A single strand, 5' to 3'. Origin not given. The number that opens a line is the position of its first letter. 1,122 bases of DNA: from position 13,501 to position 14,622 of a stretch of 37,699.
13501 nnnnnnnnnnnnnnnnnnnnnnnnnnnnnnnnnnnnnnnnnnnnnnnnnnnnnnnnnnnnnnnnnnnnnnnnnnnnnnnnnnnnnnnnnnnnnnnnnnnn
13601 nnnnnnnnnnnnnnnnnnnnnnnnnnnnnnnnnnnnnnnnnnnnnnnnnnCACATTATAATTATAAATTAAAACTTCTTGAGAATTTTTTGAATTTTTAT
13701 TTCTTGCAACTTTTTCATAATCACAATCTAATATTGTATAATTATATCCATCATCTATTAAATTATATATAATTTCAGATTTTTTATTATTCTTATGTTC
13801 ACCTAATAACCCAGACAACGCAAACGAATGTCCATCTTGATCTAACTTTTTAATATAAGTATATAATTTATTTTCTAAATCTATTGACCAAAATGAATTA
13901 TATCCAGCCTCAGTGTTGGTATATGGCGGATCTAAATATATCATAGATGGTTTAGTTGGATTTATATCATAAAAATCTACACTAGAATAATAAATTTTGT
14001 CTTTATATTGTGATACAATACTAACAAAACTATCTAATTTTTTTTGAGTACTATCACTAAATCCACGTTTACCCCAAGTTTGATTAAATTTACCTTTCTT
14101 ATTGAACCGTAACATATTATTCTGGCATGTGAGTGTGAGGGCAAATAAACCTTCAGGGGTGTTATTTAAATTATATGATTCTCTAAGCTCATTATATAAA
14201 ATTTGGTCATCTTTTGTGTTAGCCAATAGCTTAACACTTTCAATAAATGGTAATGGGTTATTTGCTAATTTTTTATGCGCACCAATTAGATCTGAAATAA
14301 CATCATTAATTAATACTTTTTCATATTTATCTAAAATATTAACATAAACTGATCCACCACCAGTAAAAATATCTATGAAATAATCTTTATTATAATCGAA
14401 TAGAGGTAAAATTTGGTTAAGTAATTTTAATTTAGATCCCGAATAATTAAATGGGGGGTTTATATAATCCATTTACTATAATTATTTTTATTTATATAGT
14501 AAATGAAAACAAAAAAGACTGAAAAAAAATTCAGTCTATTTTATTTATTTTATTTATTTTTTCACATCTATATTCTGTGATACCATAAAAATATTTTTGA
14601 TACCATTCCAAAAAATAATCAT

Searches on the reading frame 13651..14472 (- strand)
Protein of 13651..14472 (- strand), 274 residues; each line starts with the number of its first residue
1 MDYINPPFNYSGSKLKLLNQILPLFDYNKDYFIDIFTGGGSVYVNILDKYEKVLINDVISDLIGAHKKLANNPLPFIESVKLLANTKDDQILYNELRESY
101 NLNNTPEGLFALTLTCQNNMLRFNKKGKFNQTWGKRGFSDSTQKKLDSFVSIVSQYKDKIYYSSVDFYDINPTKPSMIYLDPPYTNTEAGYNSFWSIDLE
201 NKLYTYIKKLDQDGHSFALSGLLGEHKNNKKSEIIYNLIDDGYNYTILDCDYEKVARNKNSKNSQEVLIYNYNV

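Call 10: search_protein_families(library=pfam, proteins=[window:13651-14472:-], max_evalue=0.01)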
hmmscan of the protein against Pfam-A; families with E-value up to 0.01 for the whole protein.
window:13651-14472:- (274 aa): 1 family
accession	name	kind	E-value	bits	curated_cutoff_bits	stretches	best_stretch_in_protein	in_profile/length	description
PF02086.21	MethyltransfD12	-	7.4e-30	104.9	22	1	10-241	1-241/253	D12 class N6 adenine-specific DNA methyltransferase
